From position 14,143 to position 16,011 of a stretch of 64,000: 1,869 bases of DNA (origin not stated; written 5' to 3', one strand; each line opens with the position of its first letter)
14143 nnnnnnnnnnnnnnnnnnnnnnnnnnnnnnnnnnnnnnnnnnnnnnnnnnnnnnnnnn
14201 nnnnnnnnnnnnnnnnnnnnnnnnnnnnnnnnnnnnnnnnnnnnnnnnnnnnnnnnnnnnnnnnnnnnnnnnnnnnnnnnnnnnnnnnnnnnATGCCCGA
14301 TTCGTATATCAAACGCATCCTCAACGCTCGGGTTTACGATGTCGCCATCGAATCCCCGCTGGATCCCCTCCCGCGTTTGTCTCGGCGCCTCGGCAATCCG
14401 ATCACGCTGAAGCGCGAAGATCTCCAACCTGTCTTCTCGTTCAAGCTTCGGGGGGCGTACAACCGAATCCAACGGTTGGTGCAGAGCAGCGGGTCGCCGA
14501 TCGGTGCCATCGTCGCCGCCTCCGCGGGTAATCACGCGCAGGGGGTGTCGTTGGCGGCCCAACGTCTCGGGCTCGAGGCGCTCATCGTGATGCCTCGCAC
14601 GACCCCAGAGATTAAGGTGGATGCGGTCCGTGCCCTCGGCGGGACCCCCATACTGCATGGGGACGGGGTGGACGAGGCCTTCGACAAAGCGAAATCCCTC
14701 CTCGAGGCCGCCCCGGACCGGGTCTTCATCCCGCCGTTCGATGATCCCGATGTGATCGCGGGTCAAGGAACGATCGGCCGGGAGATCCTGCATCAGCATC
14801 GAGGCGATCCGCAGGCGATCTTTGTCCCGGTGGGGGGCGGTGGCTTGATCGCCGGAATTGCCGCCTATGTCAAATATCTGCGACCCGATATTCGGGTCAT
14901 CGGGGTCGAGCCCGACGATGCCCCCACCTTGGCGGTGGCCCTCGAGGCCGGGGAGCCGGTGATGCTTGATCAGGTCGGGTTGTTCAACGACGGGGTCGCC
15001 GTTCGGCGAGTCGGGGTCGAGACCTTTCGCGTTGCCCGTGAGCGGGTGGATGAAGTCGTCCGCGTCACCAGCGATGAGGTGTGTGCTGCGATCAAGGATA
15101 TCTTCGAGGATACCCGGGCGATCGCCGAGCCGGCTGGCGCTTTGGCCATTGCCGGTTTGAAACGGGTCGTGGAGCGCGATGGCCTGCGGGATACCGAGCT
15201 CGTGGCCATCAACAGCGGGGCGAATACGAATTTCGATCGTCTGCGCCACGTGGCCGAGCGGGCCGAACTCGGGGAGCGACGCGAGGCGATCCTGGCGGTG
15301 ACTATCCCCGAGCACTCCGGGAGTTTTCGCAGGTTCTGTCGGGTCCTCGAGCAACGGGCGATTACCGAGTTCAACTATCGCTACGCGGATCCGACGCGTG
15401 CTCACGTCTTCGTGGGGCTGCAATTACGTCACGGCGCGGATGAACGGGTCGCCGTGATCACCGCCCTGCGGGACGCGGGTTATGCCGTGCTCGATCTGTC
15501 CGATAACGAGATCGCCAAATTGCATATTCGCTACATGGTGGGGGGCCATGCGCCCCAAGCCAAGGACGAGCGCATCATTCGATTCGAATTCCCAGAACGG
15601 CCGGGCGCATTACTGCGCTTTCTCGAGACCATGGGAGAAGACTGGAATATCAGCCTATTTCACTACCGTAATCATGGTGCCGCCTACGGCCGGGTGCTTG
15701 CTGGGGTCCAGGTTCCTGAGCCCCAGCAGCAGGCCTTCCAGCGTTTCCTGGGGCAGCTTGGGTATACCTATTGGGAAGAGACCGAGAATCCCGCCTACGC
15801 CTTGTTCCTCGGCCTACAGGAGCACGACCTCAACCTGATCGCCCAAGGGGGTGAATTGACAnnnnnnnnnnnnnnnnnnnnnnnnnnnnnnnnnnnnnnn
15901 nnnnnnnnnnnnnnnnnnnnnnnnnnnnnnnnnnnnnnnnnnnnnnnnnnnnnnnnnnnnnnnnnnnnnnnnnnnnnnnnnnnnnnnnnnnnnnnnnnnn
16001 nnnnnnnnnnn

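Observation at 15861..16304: NifX/NafY-like FeMo-cofactor-binding domain protein with His-rich tail, translationally coupled to ilvA and followed by cbbY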

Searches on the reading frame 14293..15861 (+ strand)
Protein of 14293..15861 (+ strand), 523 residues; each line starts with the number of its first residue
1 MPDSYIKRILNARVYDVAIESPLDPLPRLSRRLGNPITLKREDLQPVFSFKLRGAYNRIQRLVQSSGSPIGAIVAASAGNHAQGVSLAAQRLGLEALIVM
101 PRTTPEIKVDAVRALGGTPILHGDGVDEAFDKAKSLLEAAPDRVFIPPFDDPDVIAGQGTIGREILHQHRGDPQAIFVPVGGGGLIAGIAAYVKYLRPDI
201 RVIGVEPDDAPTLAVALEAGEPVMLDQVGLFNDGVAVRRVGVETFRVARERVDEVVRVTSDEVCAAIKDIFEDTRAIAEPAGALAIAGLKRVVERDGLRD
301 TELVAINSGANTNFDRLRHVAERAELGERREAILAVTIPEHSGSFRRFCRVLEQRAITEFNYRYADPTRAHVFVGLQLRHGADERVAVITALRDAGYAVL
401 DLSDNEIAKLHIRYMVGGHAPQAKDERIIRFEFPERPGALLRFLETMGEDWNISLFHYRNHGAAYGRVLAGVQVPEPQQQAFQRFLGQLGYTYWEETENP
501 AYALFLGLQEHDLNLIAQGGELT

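Call 5: search_protein_families(library=pfam, proteins=[window:14293-15861:+], max_evalue=1)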
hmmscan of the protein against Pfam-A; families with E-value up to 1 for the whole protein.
seq(523 aa): 2 families
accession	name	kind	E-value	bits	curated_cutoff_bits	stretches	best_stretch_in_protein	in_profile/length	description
PF00291.31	PALP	-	9.3e-80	268.5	35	1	20-309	7-295/295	Pyridoxal-phosphate dependent enzyme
PF00585.24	Thr_dehydrat_C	-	2.6e-48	162.2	27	2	423-506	7-91/91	C-terminal regulatory domain of Threonine dehydratase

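Call 6: search_protein_families(library=ncbifam, proteins=[window:14293-15861:+], max_evalue=1)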
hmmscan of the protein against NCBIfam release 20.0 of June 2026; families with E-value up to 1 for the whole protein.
seq(523 aa): 48 families (the best 25 are shown)
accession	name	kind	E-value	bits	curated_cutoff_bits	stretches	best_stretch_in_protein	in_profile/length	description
NF009130.0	PRK12483.1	subfamily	5.8e-244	810.5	801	1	3-507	20-521/521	threonine ammonia-lyase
NF006674.0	PRK09224.1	subfamily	1.8e-238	792.3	577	1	3-506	8-507/508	threonine ammonia-lyase IlvA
TIGR01124.1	ilvA_2Cterm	equivalog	4.3e-231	767.8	411.3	1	5-506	2-499/499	threonine ammonia-lyase, biosynthetic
NF006390.0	PRK08639.1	equivalog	2.3e-107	359.6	421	2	12-407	17-412/418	threonine ammonia-lyase IlvA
TIGR02079.1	THD1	equivalog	3.6e-99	332.3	440.55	2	12-407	8-404/410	threonine ammonia-lyase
TIGR01127.1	ilvA_1Cterm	equivalog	2.6e-86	290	378.75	1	28-356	8-330/380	threonine ammonia-lyase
NF005600.0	PRK07334.1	equivalog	1.8e-73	247.5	496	1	17-398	25-403/408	threonine ammonia-lyase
NF006389.0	PRK08638.1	equivalog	2.8e-72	243.4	453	1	27-324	34-327/333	bifunctional threonine ammonia-lyase/L-serine ammonia-lyase TdcB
NF005292.0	PRK06815.1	equivalog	2.2e-66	224.1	371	1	16-321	17-317/320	threonine/serine dehydratase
NF005680.0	PRK07476.1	equivalog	4.3e-65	219.8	413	1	12-322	15-321/326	hydroxyectoine utilization dehydratase EutB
NF006094.0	PRK08246.1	subfamily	2e-62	211.4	331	1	34-316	36-308/310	serine/threonine dehydratase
NF005454.0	PRK07048.1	equivalog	5.3e-59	200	452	1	12-320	17-319/324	threo-3-hydroxy-L-aspartate ammonia-lyase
TIGR02991.1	ectoine_eutB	equivalog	2.1e-57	194.5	413.35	1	16-316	15-310/317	hydroxyectoine utilization dehydratase EutB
NF004771.0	PRK06110.1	equivalog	2e-53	181.6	317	1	22-322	23-317/323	threonine dehydratase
NF045641.2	BHydaspDhtseBhcB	equivalog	1e-47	162.8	550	1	19-317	19-310/312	beta-hydroxyaspartate dehydratase BhcB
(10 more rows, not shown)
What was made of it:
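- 14293..15864 (+): ilvA, biosynthetic threonine ammonia-lyase (523 aa, start MPDSY...). NCBIfam NF009130 810 bits and TIGR01124 768 bits; Pfam PALP plus Thr_dehydrat_C (calls 5, 6).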

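Call 36: find_homologous_proteins(query=window:14293-15861:+, max_evalue=1e-100)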
Query seq(523 aa) (523 aa): 8000 proteins with E <= 1e-100 among 8000 candidates; the best 120 are listed.
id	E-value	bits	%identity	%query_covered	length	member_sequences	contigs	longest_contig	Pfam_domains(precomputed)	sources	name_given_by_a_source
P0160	0.0e+0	1140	98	100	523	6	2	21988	PF00291.32,PF00585.25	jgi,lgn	jgi:threonine dehydratase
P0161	1.5e-225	768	68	97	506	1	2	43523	PF00291.32,PF00585.25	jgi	jgi:threonine dehydratase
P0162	2.5e-225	767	68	97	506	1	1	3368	PF00291.32,PF00585.25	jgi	jgi:threonine dehydratase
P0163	4.9e-224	763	68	97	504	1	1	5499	PF00291.32,PF00585.25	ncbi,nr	ncbi:MAG TPA: threonine ammonia-lyase, biosynthetic [Gammaproteobacteria bacterium]|nr:threonine amm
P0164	5.6e-224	763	68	97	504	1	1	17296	PF00291.32,PF00585.25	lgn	-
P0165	6.0e-224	763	68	97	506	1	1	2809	PF00291.32,PF00585.25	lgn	-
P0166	9.6e-224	762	68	97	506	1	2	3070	PF00291.32,PF00585.25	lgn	-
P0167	1.1e-223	762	69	97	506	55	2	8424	PF00291.32,PF00585.25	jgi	jgi:threonine dehydratase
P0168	2.1e-223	761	66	97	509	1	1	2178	PF00291.32,PF00585.25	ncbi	-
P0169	3.3e-223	760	68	97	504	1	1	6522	PF00291.32,PF00585.25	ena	-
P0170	3.3e-223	760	68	97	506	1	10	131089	PF00291.32,PF00585.25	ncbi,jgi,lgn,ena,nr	ncbi:MAG: threonine ammonia-lyase, biosynthetic [Gammaproteobacteria bacterium]|nr:threonine ammonia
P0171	3.9e-223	760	68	97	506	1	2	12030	PF00291.32,PF00585.25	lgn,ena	-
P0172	4.4e-223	760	68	97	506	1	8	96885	PF00291.32,PF00585.25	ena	-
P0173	1.1e-222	758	68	97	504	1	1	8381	PF00291.32,PF00585.25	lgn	-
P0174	1.4e-222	758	67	97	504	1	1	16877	PF00291.32,PF00585.25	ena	-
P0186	1.5e-221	755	68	97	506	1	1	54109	PF00291.32,PF00585.25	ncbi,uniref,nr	ncbi:threonine ammonia-lyase, biosynthetic [Thiohalobacter sp.]|uniref:threonine ammonia-lyase, bios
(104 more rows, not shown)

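Call 37: find_encoding_contigs(protein=P0170, flank=5000, max_places=3)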
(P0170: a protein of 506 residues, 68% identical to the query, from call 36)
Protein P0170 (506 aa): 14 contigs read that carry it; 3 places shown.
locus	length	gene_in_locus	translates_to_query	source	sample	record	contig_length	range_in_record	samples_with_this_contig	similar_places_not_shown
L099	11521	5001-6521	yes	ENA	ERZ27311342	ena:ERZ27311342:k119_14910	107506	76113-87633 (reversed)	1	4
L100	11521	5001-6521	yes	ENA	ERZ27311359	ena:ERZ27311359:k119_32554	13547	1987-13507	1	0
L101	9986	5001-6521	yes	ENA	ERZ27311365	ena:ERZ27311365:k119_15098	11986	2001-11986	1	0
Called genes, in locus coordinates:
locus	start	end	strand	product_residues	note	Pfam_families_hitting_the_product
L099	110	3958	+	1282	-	PF12447:DUF3683, PF01565:FAD_binding_4, PF02913:FAD-oxidase_C, PF13183:Fer4_8, PF02754:CCG (faint), PF11880:DUF3400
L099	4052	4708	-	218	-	PF06026:Rib_5-P_isom_A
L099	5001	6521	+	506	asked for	PF00291:PALP, PF00585:Thr_dehydrat_C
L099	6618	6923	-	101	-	-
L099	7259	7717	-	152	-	PF01878:EVE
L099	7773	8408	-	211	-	PF01812:5-FTHF_cyc-lig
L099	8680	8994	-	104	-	PF05164:ZapA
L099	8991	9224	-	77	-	PF06005:ZapB (weak)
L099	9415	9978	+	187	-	PF03695:UPF0149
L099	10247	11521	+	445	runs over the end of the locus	PF05195:AMP_N, PF00557:Peptidase_M24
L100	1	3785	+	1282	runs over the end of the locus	PF12447:DUF3683, PF01565:FAD_binding_4, PF02913:FAD-oxidase_C, PF13183:Fer4_8, PF02754:CCG (faint), PF11880:DUF3400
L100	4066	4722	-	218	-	PF06026:Rib_5-P_isom_A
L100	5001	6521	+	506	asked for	PF00291:PALP, PF00585:Thr_dehydrat_C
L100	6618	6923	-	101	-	-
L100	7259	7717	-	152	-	PF01878:EVE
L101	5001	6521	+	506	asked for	PF00291:PALP, PF00585:Thr_dehydrat_C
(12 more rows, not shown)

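Call 38: find_encoding_contigs(protein=P0186, flank=5000, max_places=2)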
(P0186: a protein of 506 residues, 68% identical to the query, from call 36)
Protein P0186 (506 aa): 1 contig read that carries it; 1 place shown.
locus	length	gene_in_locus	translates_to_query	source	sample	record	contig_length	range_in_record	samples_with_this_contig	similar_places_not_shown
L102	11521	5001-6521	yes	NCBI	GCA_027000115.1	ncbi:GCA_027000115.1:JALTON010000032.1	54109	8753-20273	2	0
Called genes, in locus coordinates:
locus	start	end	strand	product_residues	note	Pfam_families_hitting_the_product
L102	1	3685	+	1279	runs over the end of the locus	PF12447:DUF3683, PF01565:FAD_binding_4, PF02913:FAD-oxidase_C, PF13183:Fer4_8, PF02754:CCG (faint), PF11880:DUF3400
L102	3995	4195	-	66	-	PF11146:DUF2905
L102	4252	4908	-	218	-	PF00455:DeoRC (faint), PF06026:Rib_5-P_isom_A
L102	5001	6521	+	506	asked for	PF00291:PALP, PF00585:Thr_dehydrat_C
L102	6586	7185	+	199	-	-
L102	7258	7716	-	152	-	PF01878:EVE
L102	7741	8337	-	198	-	PF01812:5-FTHF_cyc-lig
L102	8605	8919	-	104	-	PF05164:ZapA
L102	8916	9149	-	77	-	PF06005:ZapB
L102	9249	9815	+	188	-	PF03695:UPF0149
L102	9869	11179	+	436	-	PF05195:AMP_N, PF00557:Peptidase_M24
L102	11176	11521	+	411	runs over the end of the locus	PF01494:FAD_binding_3, PF05834:Lycopene_cycl (faint)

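Call 39: find_encoding_contigs(protein=P0161, flank=5000, max_places=2)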
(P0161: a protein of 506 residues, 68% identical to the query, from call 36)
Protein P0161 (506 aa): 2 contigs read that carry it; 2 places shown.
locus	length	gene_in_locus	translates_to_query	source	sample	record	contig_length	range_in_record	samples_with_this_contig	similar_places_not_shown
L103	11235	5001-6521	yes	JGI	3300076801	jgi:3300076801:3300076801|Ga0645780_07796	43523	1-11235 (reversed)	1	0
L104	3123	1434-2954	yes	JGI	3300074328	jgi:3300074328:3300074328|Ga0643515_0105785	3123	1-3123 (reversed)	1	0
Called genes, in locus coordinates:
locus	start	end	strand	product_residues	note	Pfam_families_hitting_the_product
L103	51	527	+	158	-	PF12447:DUF3683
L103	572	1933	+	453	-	PF01565:FAD_binding_4, PF02913:FAD-oxidase_C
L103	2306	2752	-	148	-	-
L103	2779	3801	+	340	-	PF02754:CCG (faint), PF11880:DUF3400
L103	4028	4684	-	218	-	PF06026:Rib_5-P_isom_A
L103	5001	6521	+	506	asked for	PF00291:PALP, PF00585:Thr_dehydrat_C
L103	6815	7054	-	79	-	-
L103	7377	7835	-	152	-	PF01878:EVE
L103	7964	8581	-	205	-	PF01812:5-FTHF_cyc-lig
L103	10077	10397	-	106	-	PF05164:ZapA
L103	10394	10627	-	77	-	PF06005:ZapB (weak)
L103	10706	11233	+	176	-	?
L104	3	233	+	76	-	?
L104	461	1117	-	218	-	PF06026:Rib_5-P_isom_A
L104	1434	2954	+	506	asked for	PF00291:PALP, PF00585:Thr_dehydrat_C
